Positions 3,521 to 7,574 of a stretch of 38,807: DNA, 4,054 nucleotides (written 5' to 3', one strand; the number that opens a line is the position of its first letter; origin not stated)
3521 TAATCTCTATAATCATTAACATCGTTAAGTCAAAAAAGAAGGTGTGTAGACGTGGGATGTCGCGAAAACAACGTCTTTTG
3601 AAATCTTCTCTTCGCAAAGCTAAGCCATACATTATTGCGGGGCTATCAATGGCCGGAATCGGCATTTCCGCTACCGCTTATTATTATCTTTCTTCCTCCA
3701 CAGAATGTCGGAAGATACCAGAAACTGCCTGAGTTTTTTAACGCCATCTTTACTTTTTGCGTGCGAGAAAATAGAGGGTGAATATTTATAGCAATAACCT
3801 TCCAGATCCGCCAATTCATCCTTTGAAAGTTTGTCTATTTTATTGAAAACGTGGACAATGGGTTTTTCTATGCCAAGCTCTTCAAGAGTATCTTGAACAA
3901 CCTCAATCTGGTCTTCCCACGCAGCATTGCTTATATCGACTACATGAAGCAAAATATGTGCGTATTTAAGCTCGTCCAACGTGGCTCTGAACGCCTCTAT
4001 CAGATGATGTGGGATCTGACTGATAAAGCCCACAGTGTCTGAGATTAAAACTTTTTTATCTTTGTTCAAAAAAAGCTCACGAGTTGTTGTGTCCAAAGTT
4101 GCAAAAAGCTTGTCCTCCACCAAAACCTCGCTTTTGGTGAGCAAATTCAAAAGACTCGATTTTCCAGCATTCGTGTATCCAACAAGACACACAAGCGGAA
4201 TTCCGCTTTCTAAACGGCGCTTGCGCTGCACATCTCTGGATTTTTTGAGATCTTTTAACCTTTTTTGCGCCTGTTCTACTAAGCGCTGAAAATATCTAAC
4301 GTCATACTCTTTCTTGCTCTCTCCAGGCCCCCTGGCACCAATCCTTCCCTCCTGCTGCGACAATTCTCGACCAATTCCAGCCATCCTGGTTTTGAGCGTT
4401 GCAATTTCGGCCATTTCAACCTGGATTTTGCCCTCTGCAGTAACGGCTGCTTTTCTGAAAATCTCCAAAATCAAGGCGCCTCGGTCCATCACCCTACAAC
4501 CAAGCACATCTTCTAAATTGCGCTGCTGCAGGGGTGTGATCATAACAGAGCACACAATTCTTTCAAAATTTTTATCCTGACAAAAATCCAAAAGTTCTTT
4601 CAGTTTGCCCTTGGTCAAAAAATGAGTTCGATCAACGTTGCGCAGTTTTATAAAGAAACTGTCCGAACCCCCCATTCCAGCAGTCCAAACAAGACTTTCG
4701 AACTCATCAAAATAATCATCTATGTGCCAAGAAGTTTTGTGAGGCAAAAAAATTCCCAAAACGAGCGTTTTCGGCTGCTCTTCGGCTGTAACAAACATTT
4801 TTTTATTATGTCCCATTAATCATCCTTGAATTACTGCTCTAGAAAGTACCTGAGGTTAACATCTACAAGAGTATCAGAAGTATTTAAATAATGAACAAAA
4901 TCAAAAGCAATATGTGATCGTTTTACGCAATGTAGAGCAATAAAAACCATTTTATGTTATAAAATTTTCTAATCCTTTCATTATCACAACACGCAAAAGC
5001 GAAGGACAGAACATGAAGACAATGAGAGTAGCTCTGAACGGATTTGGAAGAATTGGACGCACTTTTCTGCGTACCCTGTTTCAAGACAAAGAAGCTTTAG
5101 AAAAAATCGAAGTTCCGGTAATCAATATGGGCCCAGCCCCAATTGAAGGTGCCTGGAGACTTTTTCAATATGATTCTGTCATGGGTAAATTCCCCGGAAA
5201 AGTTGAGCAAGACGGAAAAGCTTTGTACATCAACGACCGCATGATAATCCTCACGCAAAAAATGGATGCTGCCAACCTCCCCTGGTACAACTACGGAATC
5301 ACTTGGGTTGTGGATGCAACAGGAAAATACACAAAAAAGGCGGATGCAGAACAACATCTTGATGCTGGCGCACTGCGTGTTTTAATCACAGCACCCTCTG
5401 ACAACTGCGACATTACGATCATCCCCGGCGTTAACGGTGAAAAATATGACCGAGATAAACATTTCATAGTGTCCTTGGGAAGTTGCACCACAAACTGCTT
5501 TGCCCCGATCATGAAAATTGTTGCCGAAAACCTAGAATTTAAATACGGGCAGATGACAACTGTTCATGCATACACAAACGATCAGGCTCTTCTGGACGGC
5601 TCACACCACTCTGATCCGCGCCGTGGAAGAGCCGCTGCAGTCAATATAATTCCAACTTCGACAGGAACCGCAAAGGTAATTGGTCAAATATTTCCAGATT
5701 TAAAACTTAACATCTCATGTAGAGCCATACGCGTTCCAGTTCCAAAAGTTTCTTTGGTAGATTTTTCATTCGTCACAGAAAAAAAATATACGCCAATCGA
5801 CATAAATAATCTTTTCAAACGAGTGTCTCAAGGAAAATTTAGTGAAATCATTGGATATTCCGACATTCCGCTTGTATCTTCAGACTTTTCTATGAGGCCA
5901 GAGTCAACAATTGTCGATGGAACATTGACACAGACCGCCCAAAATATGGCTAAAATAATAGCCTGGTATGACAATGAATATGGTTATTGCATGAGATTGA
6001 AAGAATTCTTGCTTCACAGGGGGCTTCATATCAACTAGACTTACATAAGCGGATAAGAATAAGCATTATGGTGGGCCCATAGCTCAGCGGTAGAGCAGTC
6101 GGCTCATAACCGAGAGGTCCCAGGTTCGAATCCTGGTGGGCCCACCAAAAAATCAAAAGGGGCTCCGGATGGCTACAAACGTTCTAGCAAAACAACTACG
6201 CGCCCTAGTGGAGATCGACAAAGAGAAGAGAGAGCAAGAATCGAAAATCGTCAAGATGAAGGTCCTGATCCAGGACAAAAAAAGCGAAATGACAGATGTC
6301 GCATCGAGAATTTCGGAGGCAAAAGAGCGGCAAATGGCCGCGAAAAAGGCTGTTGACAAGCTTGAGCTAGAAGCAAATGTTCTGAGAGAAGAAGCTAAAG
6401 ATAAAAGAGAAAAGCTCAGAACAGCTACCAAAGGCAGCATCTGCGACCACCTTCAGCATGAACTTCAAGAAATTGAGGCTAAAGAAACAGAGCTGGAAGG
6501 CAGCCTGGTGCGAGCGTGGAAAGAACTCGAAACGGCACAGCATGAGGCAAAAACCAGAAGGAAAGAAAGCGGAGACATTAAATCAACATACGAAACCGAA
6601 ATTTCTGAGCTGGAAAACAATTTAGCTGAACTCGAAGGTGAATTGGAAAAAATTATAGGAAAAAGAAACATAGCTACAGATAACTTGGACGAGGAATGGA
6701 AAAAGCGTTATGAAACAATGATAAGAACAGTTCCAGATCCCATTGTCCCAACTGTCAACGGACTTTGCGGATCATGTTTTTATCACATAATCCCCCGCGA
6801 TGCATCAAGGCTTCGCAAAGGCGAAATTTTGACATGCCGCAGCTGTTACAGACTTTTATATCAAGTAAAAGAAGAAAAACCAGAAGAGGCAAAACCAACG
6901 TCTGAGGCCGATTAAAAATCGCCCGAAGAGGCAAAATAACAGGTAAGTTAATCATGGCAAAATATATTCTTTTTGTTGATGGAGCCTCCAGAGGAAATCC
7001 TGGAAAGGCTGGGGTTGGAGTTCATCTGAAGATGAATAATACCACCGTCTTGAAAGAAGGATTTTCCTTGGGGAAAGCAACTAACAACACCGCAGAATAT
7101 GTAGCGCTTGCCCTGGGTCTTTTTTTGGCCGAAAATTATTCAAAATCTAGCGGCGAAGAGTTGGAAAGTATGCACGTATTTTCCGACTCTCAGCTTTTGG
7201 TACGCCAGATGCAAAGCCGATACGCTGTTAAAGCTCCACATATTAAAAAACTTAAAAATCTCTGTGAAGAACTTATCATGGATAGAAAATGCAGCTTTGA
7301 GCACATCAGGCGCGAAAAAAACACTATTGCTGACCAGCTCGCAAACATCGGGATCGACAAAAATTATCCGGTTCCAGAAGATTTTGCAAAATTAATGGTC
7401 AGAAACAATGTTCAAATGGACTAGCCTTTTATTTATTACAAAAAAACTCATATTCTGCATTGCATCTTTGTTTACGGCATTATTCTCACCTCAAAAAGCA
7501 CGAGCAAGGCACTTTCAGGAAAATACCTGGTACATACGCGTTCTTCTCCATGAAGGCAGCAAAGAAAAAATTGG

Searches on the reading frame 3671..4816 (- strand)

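Call 11: search_protein_families(library=ncbifam, proteins=[window:3671-4816:-], max_evalue=0.00001)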
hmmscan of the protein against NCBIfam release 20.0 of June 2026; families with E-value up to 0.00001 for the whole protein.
window:3671-4816:- (381 aa): 17 families
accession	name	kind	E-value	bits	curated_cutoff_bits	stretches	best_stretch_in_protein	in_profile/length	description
TIGR03156.1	GTP_HflX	equivalog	7.6e-112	373.7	216.75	1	19-366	4-347/351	GTPase HflX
NF008280.0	PRK11058.1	equivalog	1.2e-74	251.7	441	1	33-334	25-326/426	ribosome rescue GTPase HflX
TIGR03594.1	GTPase_EngA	equivalog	5.6e-16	58.6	306.7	1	207-368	1-158/432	ribosome biogenesis GTPase Der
NF000908.1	PRK00089.1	equivalog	2e-14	53.6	237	1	208-367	5-164/291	GTPase Era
TIGR00450.1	mnmE_trmE_thdF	equivalog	3.9e-13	49.3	252.6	1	172-364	178-361/446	tRNA uridine-5-carboxymethylaminomethyl(34) synthesis GTPase MnmE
TIGR03918.1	GTP_HydF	equivalog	1.1e-12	47.5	325.55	1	209-368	10-165/392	[FeFe] hydrogenase H-cluster maturation GTPase HydF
TIGR02729.1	Obg_CgtA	equivalog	1.8e-12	47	280.25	1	209-365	160-323/329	Obg family GTPase CgtA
NF008956.1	PRK12299.1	equivalog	5.1e-12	45.4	300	1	209-364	161-319/327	GTPase ObgE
NF003661.0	PRK05291.1-3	equivalog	5.7e-11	42.4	380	1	181-366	191-366/448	tRNA uridine-5-carboxymethylaminomethyl(34) synthesis GTPase MnmE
NF007071.0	PRK09518.1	equivalog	1e-09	37.5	953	1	190-339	428-577/706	bifunctional cytidylate kinase/GTPase Der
TIGR00231.1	small_GTP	domain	2.7e-09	37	42.5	1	209-334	6-128/164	GTP-binding protein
NF008955.0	PRK12297.1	equivalog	9.8e-09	34.6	406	1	209-365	162-323/429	GTPase ObgE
TIGR00436.1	era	equivalog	2.2e-08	33.8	116.25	1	209-338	3-128/270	GTPase Era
NF002828.0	PRK03003.1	equivalog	2.3e-08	33.1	631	1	195-339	202-346/477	ribosome biogenesis GTPase Der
TIGR03598.1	GTPase_YsxC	equivalog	5e-08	32.8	124.45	1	203-338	15-150/186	ribosome biogenesis GTP-binding protein YihA/YsxC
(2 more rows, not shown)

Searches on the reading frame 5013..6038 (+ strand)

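Call 11: search_protein_families(library=ncbifam, proteins=[window:5013-6038:+], max_evalue=0.00001)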
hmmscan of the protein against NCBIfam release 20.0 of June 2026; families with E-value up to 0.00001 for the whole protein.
window:5013-6038:+ (341 aa): 9 families
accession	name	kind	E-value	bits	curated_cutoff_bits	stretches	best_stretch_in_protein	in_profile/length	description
TIGR01534.1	GAPDH-I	equivalog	1.1e-105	353.6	367.2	1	5-329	1-328/330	type I glyceraldehyde-3-phosphate dehydrogenase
NF005830.0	PRK07729.1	equivalog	7.3e-99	330.9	546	1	4-332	3-326/343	glyceraldehyde-3-phosphate dehydrogenase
NF005641.0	PRK07403.1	equivalog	9.5e-94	314.3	616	1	4-329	2-325/337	type I glyceraldehyde-3-phosphate dehydrogenase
NF033735.1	G3PDH_Arsen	exception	4.1e-89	299.3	450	1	6-331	1-321/323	ArsJ-associated glyceraldehyde-3-phosphate dehydrogenase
NF010058.0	PRK13535.1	equivalog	4.8e-84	282.3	539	1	3-330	2-327/339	erythrose-4-phosphate dehydrogenase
TIGR01532.1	E4PD_g-proteo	equivalog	1.9e-83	280.5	530.55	1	5-329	1-323/325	erythrose-4-phosphate dehydrogenase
NF006512.0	PRK08955.1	equivalog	2.7e-82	276.8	563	1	3-334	2-328/334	glyceraldehyde-3-phosphate dehydrogenase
NF006139.0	PRK08289.1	equivalog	4.2e-71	240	431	1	4-328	129-461/480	glyceraldehyde-3-phosphate dehydrogenase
NF011954.0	PRK15425.1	equivalog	8.8e-69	232.1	662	1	3-335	2-328/331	glyceraldehyde-3-phosphate dehydrogenase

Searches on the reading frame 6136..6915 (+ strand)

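Call 11: search_protein_families(library=ncbifam, proteins=[window:6136-6915:+], max_evalue=0.00001)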
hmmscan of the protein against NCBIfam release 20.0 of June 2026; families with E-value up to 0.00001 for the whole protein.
window:6136-6915:+ (259 aa): 1 family
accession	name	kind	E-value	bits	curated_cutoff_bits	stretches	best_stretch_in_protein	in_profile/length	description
NF047363.1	Zn_ribbon_CdsZ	equivalog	1e-05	25.2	275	0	24-250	21-239/251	zinc ribbon domain regulatory protein CdsZ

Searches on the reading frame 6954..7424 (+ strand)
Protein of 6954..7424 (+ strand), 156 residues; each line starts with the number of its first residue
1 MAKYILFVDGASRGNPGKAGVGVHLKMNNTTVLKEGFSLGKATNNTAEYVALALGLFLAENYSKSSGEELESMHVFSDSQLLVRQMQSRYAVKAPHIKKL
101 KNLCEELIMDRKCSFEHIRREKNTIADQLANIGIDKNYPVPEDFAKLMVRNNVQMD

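Call 3: search_protein_families(library=pfam, proteins=[window:6954-7424:+], max_evalue=1)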
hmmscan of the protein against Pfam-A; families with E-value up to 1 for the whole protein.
window:6954-7424:+ (156 aa): 2 families
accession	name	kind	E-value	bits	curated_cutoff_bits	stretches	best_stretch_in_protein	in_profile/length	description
PF13456.12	RVT_3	-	2.9e-15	56.7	21.6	1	8-131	2-121/123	Reverse transcriptase-like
PF00075.30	RNase_H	-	6.1e-11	43.1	25.8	1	3-133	3-139/141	RNase H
